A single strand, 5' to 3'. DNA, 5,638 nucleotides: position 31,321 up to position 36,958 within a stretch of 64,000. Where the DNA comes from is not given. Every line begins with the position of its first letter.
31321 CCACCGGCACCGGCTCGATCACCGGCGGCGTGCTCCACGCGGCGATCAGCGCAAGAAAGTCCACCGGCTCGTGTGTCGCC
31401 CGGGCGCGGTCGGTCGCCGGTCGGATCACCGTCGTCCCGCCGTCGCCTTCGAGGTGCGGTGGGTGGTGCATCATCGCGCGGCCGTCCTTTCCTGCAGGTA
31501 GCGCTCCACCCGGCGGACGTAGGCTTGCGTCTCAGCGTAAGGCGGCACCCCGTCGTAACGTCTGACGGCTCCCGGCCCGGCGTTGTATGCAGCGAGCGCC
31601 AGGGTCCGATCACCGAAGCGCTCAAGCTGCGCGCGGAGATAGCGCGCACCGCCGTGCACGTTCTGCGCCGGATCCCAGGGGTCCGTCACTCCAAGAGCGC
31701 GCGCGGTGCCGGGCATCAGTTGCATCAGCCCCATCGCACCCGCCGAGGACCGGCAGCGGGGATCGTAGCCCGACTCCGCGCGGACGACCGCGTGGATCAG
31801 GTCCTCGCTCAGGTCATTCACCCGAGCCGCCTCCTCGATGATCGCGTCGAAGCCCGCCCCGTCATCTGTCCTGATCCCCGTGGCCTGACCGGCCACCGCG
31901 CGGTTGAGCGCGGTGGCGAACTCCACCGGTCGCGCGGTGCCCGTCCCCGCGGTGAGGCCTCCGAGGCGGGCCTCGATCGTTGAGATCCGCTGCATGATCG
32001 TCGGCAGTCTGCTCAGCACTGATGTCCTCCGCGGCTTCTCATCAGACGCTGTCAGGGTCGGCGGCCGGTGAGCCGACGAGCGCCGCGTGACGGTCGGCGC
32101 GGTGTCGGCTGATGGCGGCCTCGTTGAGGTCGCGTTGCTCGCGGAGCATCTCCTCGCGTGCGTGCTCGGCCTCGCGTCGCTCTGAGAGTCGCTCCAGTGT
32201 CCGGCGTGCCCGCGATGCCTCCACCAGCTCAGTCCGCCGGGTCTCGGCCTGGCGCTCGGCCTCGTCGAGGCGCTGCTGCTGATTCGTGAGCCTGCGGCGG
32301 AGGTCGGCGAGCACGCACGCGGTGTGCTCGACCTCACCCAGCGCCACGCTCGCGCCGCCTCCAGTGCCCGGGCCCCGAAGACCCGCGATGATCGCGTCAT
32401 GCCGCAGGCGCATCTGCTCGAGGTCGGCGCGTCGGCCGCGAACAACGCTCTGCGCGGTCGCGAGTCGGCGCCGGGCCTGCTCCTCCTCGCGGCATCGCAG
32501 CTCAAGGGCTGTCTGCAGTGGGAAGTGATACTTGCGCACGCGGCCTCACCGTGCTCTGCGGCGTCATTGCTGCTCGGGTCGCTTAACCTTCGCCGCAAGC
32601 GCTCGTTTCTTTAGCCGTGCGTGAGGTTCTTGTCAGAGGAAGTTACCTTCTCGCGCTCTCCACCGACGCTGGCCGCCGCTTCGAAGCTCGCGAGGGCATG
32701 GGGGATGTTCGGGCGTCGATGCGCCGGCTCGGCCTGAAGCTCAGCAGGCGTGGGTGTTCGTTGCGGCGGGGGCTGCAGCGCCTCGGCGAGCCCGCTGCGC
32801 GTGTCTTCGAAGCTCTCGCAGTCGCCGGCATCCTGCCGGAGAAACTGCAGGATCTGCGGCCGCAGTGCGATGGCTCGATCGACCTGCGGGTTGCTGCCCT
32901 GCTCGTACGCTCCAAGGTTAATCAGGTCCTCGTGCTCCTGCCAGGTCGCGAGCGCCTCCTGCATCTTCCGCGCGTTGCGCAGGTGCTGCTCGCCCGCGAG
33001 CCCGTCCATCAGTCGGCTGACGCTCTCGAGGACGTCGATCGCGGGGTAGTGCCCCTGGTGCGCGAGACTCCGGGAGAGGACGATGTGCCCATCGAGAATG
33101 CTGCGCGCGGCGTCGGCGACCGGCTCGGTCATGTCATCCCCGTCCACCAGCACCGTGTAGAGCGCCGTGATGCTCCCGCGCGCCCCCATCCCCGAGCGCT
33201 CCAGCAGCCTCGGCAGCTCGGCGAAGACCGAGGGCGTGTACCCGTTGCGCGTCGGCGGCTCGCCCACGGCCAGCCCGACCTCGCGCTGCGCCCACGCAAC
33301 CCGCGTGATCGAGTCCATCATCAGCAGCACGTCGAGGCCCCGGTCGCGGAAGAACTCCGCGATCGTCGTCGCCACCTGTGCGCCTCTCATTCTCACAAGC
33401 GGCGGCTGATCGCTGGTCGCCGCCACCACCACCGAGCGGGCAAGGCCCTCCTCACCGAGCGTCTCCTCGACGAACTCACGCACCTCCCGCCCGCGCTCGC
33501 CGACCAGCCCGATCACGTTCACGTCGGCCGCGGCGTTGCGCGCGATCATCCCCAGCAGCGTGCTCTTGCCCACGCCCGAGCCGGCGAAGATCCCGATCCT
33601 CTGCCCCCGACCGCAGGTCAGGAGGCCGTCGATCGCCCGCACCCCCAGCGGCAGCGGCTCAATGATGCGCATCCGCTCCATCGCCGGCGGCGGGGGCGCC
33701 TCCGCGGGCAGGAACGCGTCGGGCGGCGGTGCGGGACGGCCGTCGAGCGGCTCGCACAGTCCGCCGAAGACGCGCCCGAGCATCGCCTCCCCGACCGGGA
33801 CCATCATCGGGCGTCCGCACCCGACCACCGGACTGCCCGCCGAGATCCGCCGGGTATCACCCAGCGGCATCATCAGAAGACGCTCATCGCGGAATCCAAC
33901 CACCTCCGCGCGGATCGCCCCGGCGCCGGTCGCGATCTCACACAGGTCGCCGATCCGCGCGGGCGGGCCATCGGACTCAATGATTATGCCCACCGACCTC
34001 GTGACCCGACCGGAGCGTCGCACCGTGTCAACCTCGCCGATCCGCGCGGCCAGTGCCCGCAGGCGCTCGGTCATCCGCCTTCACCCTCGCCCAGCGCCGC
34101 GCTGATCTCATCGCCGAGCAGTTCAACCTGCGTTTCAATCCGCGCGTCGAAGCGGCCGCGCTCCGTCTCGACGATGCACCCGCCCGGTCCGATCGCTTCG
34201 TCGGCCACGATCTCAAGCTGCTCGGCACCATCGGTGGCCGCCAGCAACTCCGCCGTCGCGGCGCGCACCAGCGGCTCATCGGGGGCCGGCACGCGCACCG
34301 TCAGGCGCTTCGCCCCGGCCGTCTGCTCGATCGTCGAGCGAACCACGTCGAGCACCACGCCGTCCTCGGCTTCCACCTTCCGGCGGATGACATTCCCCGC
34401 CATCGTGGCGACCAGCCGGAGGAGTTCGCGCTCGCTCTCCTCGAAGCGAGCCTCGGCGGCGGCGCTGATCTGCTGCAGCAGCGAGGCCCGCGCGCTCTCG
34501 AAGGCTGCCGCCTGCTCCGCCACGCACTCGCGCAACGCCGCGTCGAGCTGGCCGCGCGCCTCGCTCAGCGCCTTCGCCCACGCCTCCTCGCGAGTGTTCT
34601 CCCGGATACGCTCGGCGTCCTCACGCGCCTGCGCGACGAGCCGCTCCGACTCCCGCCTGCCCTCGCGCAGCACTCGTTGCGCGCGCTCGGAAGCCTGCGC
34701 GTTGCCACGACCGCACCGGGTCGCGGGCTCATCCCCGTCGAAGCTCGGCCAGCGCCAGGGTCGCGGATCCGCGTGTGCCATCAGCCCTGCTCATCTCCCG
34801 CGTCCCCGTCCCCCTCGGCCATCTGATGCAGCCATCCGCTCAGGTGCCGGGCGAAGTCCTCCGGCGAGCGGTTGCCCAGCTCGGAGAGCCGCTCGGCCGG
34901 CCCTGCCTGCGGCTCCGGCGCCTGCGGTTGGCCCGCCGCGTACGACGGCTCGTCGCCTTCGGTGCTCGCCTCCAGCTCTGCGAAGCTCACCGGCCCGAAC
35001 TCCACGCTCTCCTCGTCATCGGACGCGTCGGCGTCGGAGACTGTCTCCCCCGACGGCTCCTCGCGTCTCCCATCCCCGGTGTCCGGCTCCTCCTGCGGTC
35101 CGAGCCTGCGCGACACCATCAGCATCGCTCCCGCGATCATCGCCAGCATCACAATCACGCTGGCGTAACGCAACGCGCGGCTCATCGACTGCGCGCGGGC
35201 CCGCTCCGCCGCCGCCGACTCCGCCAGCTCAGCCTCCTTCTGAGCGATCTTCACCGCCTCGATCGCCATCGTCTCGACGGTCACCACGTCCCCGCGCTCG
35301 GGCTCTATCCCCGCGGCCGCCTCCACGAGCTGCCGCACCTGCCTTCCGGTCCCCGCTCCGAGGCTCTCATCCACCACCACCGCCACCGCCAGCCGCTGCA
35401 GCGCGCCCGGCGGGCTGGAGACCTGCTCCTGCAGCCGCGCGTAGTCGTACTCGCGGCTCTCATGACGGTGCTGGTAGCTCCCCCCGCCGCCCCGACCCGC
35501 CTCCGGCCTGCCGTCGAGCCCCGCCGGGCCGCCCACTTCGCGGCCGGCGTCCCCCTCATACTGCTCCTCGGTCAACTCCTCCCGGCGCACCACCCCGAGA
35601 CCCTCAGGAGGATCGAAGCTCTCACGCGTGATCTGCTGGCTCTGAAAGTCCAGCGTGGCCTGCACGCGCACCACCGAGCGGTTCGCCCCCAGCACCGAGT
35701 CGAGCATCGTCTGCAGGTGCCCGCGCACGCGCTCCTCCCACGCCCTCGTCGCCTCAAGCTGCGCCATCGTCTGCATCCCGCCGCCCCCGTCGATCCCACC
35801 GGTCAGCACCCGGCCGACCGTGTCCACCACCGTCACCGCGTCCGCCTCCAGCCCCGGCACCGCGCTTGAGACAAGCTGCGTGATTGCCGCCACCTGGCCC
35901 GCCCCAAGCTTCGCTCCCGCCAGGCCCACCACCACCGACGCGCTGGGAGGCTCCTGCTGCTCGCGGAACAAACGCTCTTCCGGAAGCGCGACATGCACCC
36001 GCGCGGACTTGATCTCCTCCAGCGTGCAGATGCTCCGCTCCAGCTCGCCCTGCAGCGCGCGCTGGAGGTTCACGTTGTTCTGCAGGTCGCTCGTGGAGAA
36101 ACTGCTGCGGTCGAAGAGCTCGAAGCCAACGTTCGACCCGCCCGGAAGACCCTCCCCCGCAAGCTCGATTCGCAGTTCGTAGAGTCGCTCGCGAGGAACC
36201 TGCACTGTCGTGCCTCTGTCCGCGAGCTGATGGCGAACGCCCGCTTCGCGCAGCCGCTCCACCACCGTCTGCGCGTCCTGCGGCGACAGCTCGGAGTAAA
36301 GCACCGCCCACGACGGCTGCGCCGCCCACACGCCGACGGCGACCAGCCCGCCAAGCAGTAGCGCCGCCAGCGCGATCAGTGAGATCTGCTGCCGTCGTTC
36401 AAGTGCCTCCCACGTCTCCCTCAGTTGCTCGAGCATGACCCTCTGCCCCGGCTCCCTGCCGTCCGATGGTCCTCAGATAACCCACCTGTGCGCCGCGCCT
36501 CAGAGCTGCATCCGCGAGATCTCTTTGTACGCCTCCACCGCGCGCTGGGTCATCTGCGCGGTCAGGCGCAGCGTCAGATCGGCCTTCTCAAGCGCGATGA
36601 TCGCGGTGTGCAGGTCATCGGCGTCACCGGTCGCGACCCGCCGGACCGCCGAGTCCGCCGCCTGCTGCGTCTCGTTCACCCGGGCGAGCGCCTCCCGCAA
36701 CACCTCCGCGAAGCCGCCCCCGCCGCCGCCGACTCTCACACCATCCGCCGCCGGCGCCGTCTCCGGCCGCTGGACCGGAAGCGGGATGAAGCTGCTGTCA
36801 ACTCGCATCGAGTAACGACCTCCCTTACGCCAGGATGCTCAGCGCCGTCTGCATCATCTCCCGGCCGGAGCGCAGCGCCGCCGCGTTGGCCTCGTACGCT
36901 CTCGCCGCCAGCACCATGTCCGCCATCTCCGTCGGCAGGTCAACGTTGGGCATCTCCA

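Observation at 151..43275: Five sigma54 promoter motifs squeezed directly behind stop codons or a terminator, leaving no intergenic room for enhancers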

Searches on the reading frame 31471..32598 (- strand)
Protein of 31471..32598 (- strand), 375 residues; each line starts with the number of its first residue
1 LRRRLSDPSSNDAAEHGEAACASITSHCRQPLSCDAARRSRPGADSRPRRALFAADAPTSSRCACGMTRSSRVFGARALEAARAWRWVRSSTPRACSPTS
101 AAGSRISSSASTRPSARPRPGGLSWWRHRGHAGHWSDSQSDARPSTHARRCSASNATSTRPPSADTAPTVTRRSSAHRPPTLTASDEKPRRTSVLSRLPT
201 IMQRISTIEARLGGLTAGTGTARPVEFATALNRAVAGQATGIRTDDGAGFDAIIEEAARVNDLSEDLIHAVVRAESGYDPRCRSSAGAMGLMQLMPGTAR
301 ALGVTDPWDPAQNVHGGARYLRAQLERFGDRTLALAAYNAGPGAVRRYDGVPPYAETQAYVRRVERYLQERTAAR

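Call 9: search_protein_families(library=ncbifam, proteins=[window:31471-32598:-])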
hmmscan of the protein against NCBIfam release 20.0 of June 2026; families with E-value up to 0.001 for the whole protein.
window:31471-32598:- (375 aa): 5 families
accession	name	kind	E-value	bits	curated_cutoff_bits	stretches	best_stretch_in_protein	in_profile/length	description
NF047373.1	BB0259_flg_lyt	exception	8.7e-26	90.9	234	1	250-347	548-652/705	flagellar assembly lytic transglycosylase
NF008112.0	PRK10859.1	equivalog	6.8e-16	57.8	354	1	253-344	293-389/483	membrane-bound lytic murein transglycosylase MltF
NF008631.0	PRK11619.1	equivalog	6.2e-15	54.6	536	1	257-349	486-589/644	murein transglycosylase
NF008670.0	PRK11671.1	equivalog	3.9e-06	26.2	375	1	252-346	194-307/359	membrane-bound lytic murein transglycosylase MltC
NF008050.0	PRK10783.1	equivalog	5.7e-06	24.9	508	1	274-345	127-205/457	murein transglycosylase D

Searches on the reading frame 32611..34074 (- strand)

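Call 9: search_protein_families(library=ncbifam, proteins=[window:32611-34074:-])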
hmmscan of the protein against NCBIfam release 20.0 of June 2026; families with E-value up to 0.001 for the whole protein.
window:32611-34074:- (487 aa): 35 families (the best 25 are shown)
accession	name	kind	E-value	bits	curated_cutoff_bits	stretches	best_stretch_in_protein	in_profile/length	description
TIGR03497.1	FliI_clade2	equivalog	1.3e-182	607.3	629.8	1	22-432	1-412/413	flagellar protein export ATPase FliI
TIGR01026.1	fliI_yscN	subfamily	1.3e-175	584.4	379.5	1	5-431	8-437/440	FliI/YscN family ATPase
TIGR03496.1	FliI_clade1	equivalog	2.6e-174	579.9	619.1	1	22-430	1-412/414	flagellar protein export ATPase FliI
TIGR02546.1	III_secr_ATP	equivalog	1.1e-171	571.2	604.75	1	17-431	2-420/423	type III secretion system ATPase SctN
TIGR03498.1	FliI_clade3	equivalog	6e-163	542.4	587.45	1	22-432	1-417/418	flagellar protein export ATPase FliI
NF005391.0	PRK06936.1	equivalog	2.3e-161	537.5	657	1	7-431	10-436/439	type III secretion system ATPase SctN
NF006575.0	PRK09099.1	subfamily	9.3e-153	509.1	706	1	6-431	12-439/443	type III secretion system ATPase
NF005295.0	PRK06820.1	equivalog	1.2e-147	492.5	690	1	7-432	16-438/440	EscN/YscN/HrcN family type III secretion system ATPase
NF005535.1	PRK07196.1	equivalog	1.7e-139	465.6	715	1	12-431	11-432/434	flagellar protein export ATPase FliI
NF005765.0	PRK07594.1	equivalog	1.1e-132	442.9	715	1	8-419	9-417/433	EscN/YscN/HrcN family type III secretion system ATPase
NF006290.1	PRK08472.1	equivalog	1.9e-127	425.7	644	1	5-430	3-430/433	flagellar protein export ATPase FliI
NF006012.0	PRK08149.1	equivalog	5.2e-124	414.5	594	1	23-432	12-429/431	type III secretion system ATPase SctN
NF004578.0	PRK05922.1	equivalog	1.7e-89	300.6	604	1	11-429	10-427/434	type III secretion system ATPase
NF040574.1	T3SS_ATP_VscN2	exception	5.1e-65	220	750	1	41-427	26-411/420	type III secretion system ATPase VscN2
TIGR03305.1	alt_F1F0_F1_bet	exception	1.8e-59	201.6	752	1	53-420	33-405/449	alternate F1F0 ATPase, F1 subunit beta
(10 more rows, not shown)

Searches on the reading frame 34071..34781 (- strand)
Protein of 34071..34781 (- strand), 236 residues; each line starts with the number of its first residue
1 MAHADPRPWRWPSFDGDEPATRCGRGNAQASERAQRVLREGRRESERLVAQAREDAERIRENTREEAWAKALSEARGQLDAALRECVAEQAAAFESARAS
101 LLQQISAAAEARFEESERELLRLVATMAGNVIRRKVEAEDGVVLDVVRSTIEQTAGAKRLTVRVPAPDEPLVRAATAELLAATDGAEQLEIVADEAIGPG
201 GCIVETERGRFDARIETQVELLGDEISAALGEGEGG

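Call 9: search_protein_families(library=ncbifam, proteins=[window:34071-34781:-])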
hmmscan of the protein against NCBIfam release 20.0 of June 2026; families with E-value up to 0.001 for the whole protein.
window:34071-34781:- (236 aa): 13 families
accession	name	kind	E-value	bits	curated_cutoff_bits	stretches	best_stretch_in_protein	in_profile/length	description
NF005198.1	PRK06669.1-3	equivalog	4.4e-23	81.9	200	1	29-226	93-293/299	flagellar assembly protein FliH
NF005392.0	PRK06937.1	equivalog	2.8e-18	66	159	1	43-231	30-204/209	HrpE/YscL family type III secretion apparatus protein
TIGR03825.1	FliH_bacil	equivalog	1.1e-15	57.9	148.9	1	30-233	56-251/255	flagellar assembly protein FliH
NF004270.2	PRK05687.2-1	equivalog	7.1e-15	55.2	180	1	89-220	88-216/223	flagellar assembly protein FliH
NF004968.0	PRK06328.1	equivalog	1.4e-14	53.9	220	1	117-230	91-204/223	HrpE/YscL family type III secretion apparatus protein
TIGR02499.1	HrpE_YscL_not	equivalog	6.6e-14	52.3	78.7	1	28-213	9-165/166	type III secretion system stator protein SctL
NF004269.1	PRK05687.1-5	equivalog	3.7e-13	49.7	279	1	9-221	21-224/249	flagellar assembly protein FliH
NF005196.1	PRK06669.1-1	equivalog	2.5e-12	46.8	200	1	51-221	105-267/274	flagellar assembly protein FliH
NF006574.0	PRK09098.1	subfamily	2e-08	34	278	1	43-230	39-226/277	HrpE/YscL family type III secretion apparatus protein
NF004267.1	PRK05687.1-3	equivalog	1.2e-07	31.2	293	1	100-221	132-251/266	flagellar assembly protein FliH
NF004266.1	PRK05687.1-1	equivalog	6.6e-06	25.7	260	1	34-218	35-217/230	flagellar assembly protein FliH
NF002424.0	PRK01558.1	equivalog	7.8e-05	22.3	241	1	26-93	16-82/203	V-type ATP synthase subunit E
NF009925.1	PRK13386.1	equivalog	0.00017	20.9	192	1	97-230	96-224/228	flagellar assembly protein FliH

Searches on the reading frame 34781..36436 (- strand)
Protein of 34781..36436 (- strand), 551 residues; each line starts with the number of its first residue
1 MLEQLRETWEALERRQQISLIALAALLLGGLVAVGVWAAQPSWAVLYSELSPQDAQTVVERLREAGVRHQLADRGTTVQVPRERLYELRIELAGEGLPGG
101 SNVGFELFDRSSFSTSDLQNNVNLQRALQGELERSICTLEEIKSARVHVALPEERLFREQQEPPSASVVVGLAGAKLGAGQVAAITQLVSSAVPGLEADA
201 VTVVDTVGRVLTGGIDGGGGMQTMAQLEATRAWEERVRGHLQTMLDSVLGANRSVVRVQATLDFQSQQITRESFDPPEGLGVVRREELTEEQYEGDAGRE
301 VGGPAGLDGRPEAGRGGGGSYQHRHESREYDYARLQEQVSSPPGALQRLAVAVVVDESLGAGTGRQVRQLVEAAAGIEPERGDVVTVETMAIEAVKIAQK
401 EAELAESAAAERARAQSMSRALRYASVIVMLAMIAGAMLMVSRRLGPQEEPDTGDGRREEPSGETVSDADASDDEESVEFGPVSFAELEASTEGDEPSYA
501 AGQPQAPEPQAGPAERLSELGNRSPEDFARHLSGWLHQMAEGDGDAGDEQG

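Call 9: search_protein_families(library=ncbifam, proteins=[window:34781-36436:-])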
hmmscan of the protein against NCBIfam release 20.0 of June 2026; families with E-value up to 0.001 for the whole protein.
window:34781-36436:- (551 aa): 3 families
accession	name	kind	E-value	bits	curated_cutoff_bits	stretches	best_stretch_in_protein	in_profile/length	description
TIGR00206.1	fliF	equivalog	6.7e-80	269.6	129.75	1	5-440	12-479/555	flagellar basal-body MS-ring/collar protein FliF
TIGR02544.1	III_secr_YscJ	equivalog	9.5e-20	71.1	161.95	1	45-204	21-184/193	type III secretion system inner membrane ring lipoprotein SctJ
NF004606.0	PRK05934.1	equivalog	0.00013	21.3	297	1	127-210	71-152/341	type III secretion system protein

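Call 17: find_related_loci(query=window:34781-36436:-, collection=genome_contigs, flank=10000)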
Query window:34781-36436:- (551 aa) in genome_contigs; peptide patterns used: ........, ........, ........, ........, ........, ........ (x = any residue, [..] = any of these).
168 stretches matched a pattern; 38 encode a relative of the query (tblastn E <= 1e-3); 38 distinct loci.
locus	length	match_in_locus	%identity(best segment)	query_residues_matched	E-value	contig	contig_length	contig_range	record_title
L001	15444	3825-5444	72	1-538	0e+0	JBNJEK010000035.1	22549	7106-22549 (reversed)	MAG: Armatimonadota bacterium isolate Y23_14dBSd3.bin.89 NODE_1323_length_22549_cov_7.063831, whole genome shotgun seque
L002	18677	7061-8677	72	1-540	0e+0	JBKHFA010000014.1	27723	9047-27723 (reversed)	MAG: Armatimonadota bacterium isolate D1M05_3 NODE_912_length_27723_cov_8.158595, whole genome shotgun sequence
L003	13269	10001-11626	62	1-549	0e+0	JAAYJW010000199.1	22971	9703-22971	MAG: candidate division WS1 bacterium isolate AS10tlH2TH_342 94380_AS10, whole genome shotgun sequence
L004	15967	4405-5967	34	5-538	8e-89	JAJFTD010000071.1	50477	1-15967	MAG: bacterium isolate bin.10 k141_665062, whole genome shotgun sequence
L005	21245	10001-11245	37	2-405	6e-77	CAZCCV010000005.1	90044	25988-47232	MAG TPA_asm: uncultured bacterium isolate binchicken_co39_285 genome assembly, contig: NODE_466_length_90044_cov_9.79515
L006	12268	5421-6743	36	2-434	8e-77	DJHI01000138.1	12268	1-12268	MAG TPA_asm: Armatimonadetes bacterium UBA5829 UBA5829_contig_4006, whole genome shotgun sequence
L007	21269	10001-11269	37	2-409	7e-76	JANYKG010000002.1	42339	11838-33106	MAG: Armatimonadetes bacterium isolate GL140_5_metabinner_15 GL140_5_k141_1257384, whole genome shotgun sequence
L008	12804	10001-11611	33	2-537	2e-72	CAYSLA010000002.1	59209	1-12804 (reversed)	MAG TPA_asm: uncultured bacterium isolate SRP098346_co1_397 genome assembly, contig: NODE_191_length_59209_cov_12.876475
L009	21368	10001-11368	35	5-472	9e-71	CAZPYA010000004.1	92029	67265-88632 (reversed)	MAG TPA_asm: uncultured bacterium isolate SRP272421_co1_718 genome assembly, contig: NODE_261_length_92029_cov_6.618773,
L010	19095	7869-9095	37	41-447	1e-69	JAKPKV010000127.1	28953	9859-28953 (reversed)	MAG: Armatimonadota bacterium isolate JPAS_maxbin.148 k141_965179, whole genome shotgun sequence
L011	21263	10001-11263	37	1-414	8e-70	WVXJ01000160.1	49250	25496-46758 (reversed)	MAG: Armatimonadota bacterium isolate CS1-C002 C_merged_R1_(paired)_contig_639, whole genome shotgun sequence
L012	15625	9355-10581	37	41-447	1e-68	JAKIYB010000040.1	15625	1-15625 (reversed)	MAG: Armatimonadota bacterium isolate UR.bin144 NODE_40_length_15625_cov_2.514600, whole genome shotgun sequence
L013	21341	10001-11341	31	2-445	1e-67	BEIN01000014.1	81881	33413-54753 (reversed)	Bacterium HR37 DNA, contig: NODE_133_14, isolate: HRbin37, whole genome shotgun sequence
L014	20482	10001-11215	36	1-390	2e-65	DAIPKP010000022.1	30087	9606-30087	MAG TPA_asm: Synergistaceae bacterium isolate CTOTU18720 NODE_1227_length_30087_cov_7.490710, whole genome shotgun seque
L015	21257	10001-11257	33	37-447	3e-68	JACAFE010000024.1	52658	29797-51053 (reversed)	MAG: Nitrospirae bacterium isolate L.E.N.5_1 k119_1540303, whole genome shotgun sequence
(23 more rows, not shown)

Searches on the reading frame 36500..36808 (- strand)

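Call 9: search_protein_families(library=ncbifam, proteins=[window:36500-36808:-])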
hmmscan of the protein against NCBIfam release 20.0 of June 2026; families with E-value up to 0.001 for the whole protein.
window:36500-36808:- (102 aa): 2 families
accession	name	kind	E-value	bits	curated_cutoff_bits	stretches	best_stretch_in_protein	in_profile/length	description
TIGR00205.2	fliE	equivalog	4.1e-23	81.4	30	1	33-102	1-71/71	flagellar hook-basal body complex protein FliE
NF009371.0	PRK12729.1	equivalog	8.7e-09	36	145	1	31-99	56-125/127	flagellar hook-basal body protein FliE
